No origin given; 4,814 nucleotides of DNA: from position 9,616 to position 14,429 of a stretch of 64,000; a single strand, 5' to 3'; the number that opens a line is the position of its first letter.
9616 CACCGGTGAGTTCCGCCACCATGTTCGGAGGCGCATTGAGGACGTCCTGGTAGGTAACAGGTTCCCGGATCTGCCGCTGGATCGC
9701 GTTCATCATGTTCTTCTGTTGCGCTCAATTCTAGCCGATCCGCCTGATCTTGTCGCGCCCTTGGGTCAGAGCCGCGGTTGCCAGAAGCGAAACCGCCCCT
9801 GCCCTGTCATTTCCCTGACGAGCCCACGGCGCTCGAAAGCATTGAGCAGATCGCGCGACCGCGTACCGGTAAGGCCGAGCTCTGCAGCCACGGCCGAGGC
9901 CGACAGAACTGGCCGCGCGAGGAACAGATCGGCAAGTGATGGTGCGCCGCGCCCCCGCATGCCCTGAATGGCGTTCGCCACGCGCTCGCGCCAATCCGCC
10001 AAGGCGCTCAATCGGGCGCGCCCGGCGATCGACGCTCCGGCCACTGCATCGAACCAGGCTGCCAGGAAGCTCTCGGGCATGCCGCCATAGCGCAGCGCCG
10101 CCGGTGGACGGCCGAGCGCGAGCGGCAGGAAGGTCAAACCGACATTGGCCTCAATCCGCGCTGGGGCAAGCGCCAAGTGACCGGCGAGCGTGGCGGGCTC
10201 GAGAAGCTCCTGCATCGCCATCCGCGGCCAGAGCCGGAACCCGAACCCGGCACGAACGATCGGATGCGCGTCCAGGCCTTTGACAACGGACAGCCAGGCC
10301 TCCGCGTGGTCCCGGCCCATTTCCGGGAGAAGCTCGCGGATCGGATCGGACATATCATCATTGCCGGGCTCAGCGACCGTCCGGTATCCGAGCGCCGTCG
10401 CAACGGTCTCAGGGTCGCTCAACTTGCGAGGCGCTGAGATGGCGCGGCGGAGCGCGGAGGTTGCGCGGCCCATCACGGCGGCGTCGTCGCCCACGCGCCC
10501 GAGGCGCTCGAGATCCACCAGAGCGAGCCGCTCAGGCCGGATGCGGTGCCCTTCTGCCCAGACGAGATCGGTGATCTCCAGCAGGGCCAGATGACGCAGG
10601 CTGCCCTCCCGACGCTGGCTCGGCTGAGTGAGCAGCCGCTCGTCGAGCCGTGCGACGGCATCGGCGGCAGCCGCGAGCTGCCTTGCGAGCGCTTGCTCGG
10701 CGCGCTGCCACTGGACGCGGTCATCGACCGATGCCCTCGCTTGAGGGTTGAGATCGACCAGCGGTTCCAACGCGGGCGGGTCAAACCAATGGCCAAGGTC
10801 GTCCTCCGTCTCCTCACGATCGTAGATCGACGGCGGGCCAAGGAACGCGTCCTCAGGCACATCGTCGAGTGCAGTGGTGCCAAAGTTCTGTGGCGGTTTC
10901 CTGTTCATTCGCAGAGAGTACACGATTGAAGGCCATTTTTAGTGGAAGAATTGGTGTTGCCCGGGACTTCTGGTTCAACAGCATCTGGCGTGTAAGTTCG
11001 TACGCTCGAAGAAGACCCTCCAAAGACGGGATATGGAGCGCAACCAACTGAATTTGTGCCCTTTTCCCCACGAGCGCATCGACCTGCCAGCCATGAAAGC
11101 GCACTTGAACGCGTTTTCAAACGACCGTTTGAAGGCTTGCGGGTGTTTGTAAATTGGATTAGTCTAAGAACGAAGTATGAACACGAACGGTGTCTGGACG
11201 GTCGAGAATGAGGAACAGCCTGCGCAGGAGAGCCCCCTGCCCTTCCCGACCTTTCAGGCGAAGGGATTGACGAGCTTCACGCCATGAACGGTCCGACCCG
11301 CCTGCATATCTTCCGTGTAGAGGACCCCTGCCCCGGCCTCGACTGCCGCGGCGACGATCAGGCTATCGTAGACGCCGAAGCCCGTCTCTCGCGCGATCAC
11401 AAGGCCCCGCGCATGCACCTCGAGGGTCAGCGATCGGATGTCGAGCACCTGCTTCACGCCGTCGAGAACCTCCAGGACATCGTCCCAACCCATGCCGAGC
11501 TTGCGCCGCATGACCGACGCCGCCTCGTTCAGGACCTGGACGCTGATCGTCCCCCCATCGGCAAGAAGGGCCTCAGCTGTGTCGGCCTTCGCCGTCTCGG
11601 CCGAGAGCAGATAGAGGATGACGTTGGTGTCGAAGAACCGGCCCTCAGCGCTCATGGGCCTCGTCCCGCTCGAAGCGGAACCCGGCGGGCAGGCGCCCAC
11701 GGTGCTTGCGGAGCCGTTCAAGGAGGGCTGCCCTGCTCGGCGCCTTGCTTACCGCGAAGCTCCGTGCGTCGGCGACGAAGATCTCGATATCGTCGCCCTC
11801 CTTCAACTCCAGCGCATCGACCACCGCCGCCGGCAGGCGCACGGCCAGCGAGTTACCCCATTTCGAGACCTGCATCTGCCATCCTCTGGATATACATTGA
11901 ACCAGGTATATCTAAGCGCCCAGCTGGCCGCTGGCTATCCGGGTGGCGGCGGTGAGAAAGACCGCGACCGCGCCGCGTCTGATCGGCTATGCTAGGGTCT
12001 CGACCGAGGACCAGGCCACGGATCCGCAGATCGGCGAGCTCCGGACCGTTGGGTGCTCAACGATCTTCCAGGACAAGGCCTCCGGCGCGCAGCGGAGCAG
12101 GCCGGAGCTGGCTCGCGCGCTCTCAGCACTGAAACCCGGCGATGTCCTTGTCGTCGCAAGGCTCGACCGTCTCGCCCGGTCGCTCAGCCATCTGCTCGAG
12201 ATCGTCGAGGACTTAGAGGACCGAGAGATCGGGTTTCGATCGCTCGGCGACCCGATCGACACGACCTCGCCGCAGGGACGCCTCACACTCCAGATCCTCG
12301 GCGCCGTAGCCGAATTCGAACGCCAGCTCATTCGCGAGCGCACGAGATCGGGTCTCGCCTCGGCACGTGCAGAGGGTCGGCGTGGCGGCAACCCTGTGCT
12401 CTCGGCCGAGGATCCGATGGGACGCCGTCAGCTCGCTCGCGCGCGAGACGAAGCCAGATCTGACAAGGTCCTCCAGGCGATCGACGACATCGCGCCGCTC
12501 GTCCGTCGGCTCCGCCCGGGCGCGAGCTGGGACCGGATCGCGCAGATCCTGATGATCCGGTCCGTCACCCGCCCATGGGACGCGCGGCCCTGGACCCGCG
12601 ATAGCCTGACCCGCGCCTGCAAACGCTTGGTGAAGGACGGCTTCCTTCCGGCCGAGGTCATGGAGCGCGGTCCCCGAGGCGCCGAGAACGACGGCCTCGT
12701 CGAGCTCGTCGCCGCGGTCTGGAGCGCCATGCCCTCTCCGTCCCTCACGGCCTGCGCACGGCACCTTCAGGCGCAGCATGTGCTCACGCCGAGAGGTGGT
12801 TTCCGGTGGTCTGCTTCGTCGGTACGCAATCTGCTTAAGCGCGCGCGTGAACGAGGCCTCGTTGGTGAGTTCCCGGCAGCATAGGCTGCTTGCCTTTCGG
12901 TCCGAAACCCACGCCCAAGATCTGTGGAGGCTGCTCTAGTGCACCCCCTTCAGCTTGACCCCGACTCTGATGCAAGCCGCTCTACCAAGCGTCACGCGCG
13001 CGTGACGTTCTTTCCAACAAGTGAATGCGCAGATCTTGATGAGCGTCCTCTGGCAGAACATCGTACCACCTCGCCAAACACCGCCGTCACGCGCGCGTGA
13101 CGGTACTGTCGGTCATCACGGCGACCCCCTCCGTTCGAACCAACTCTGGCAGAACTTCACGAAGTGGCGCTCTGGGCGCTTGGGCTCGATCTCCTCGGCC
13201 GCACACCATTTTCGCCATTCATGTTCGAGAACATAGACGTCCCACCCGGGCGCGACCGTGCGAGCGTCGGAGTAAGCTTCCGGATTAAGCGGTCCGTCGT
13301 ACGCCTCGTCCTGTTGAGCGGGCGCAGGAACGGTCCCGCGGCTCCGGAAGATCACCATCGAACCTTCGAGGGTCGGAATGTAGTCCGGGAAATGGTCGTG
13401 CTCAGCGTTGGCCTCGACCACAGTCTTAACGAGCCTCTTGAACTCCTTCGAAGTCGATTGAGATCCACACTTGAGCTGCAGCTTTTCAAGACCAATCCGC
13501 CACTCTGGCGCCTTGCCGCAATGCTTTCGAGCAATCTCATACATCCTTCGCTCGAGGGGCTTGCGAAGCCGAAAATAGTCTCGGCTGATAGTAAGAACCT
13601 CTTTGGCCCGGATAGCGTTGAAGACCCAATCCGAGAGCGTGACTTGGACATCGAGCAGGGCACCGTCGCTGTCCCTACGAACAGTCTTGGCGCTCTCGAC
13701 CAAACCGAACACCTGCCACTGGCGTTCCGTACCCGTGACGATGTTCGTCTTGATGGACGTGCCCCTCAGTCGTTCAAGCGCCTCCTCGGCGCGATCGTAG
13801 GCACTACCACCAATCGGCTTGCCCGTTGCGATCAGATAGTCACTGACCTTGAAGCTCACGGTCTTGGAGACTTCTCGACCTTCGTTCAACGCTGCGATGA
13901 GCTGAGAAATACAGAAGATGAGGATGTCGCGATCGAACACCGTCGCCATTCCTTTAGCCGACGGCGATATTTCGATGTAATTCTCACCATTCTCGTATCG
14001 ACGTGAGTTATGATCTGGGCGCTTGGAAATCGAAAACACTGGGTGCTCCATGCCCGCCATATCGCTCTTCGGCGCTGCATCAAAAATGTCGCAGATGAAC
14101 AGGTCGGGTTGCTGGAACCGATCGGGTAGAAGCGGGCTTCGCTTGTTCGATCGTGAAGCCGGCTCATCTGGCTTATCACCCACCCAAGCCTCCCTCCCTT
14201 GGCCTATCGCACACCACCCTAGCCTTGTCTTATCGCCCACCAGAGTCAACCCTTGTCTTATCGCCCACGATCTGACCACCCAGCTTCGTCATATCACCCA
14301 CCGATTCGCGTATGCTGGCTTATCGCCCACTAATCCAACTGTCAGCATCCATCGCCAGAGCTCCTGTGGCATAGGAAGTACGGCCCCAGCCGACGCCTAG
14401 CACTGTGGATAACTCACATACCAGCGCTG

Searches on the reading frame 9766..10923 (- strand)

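Call 29: search_protein_families(library=pfam, proteins=[window:9766-10923:-], max_evalue=0.001)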
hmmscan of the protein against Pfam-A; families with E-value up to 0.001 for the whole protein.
window:9766-10923:- (385 aa): 1 family
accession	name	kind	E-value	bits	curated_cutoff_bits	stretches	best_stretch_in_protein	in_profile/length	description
PF11972.14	HTH_13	-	1.2e-10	41.6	26.1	1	328-381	2-51/54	HTH DNA binding domain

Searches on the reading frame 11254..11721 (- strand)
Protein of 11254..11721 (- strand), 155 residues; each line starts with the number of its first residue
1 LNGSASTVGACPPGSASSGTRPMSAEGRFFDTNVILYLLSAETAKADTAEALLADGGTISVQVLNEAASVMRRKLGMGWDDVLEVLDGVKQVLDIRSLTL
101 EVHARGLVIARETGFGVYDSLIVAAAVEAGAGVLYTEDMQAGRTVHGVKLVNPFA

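Call 97: search_protein_families(library=pfam, proteins=[window:11254-11721:-], max_evalue=0.01)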
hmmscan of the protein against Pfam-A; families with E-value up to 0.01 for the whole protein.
window:11254-11721:- (155 aa): 1 family
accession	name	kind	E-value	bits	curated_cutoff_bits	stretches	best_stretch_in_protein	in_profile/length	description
PF01850.27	PIN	-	5e-10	40.5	23.6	1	29-139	2-112/120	PIN domain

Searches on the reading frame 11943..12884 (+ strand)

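Call 29: search_protein_families(library=pfam, proteins=[window:11943-12884:+], max_evalue=0.001)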
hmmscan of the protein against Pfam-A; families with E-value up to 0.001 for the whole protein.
window:11943-12884:+ (313 aa): 1 family
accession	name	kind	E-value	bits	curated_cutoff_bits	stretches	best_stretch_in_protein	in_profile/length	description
PF00239.26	Resolvase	-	1.3e-44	152.2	23.3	1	14-146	2-144/145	Resolvase, N terminal domain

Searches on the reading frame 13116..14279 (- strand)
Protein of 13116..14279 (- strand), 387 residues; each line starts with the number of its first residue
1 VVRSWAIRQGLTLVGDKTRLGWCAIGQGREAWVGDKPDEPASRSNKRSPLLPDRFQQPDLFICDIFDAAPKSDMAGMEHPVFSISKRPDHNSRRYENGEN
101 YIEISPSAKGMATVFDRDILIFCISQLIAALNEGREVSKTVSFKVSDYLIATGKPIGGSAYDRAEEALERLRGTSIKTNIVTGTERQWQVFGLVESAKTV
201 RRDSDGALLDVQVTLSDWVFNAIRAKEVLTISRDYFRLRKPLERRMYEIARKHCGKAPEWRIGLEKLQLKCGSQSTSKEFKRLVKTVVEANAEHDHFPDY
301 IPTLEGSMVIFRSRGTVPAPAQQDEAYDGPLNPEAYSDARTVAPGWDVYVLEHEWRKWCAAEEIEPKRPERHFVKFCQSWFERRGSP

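Call 29: search_protein_families(library=pfam, proteins=[window:13116-14279:-], max_evalue=0.001)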
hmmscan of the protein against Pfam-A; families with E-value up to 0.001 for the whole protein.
window:13116-14279:- (387 aa): 2 families
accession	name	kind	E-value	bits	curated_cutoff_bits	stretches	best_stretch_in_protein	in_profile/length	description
PF10134.15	RPA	-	5.7e-82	275.1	27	1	71-300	1-226/228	Replication initiator protein A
PF07042.17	TrfA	-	9e-05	22.1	22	1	116-290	95-258/282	TrfA protein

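Call 32: search_dna_similar(query=window:13116-14279:-, collection=plasmids, mode=protein, max_rows=25)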
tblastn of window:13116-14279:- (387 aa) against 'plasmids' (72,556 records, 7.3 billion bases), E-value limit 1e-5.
Records with a match: 1197; places in all: 1331; records where one place covers at least 80% of the query: 414.
Best place of each record, by identity: <60% 1197.
By first word of the organism name: Pseudomonas 107; Sphingobium 93; Phaeobacter 74; Sphingomonas 55; Arsenophonus 46; Klebsiella 40; Citrobacter 38; Paracoccus 37; Sulfitobacter 24; Xanthomonas 24; and 170 more.
By predicted mobility (MOB-suite, as given by PLSDB): non-mobilizable 547; conjugative 385; mobilizable 265.
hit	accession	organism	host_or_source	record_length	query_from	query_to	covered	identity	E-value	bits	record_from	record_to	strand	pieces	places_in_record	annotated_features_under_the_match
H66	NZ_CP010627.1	Phaeobacter inhibens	cell culture,fish larvae aquaculture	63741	41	387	90%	59.9%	1e-141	451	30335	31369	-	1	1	replication initiator protein A | hypothetical protein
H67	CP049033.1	Rhodobacteraceae bacterium SC52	Apostichopus japonicus,pure ...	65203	3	387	99%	53.5%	5e-128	412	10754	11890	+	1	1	replication initiator protein A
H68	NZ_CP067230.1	Paracoccus sp. MC1862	pure cultures of bacteria,river bed soil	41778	43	387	89%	59.4%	1e-119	388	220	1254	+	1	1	replication initiator protein A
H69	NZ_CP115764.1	Paracoccus sp. SCSIO 75233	cell culture,sediment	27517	13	387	97%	54.3%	4e-129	416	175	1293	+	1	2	replication initiator protein A | hypothetical protein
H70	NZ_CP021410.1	Pacificitalea manganoxidans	cell culture,sediment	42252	14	387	97%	54.5%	1e-129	417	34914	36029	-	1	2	replication initiator protein A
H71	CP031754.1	Cereibacter sphaeroides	cell culture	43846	48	387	88%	59.4%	2e-125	405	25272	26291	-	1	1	RepB family plasmid replication initiator protein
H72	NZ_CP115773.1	Paracoccus sediminicola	cell culture,sediment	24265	44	387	89%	57.6%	2e-130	419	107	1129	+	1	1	replication initiator protein A | hypothetical protein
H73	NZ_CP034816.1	Paracoccus sp. Arc7-R13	-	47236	42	387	89%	57.2%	3e-122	396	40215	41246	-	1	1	replication initiator protein A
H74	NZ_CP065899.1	Paracoccus marcusii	Cancer pagurus,whole ...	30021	48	387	88%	58.2%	6e-123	398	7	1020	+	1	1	replication initiator protein A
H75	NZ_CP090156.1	Roseivivax marinus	Bathymodiolus marisindicus,single cell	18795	44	387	89%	57.4%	9e-130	417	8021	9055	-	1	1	replication initiator protein A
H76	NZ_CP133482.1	Acuticoccus sp. MNP-M23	Grean algae,grean algae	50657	46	387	88%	57.1%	1e-126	409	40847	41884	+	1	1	replication initiator protein A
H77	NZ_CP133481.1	Acuticoccus sp. MNP-M23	Grean algae,grean algae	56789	44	387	89%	56.4%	6e-126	407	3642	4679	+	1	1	replication initiator protein A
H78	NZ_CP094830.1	Acuticoccus sp. I52.16.1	pure culture,seawater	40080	48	387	88%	57.0%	1e-127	411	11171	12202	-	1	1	replication initiator protein A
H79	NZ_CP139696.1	Limimaricola variabilis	Bacterial Culture,hydrothermal vent ...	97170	48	387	88%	55.8%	3e-120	390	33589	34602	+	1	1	replication initiator protein A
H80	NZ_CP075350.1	Pseudochrobactrum algeriensis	Bos taurus,cell culture,lymph nodes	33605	44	387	89%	55.1%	1e-118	385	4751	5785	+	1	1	replication initiator protein A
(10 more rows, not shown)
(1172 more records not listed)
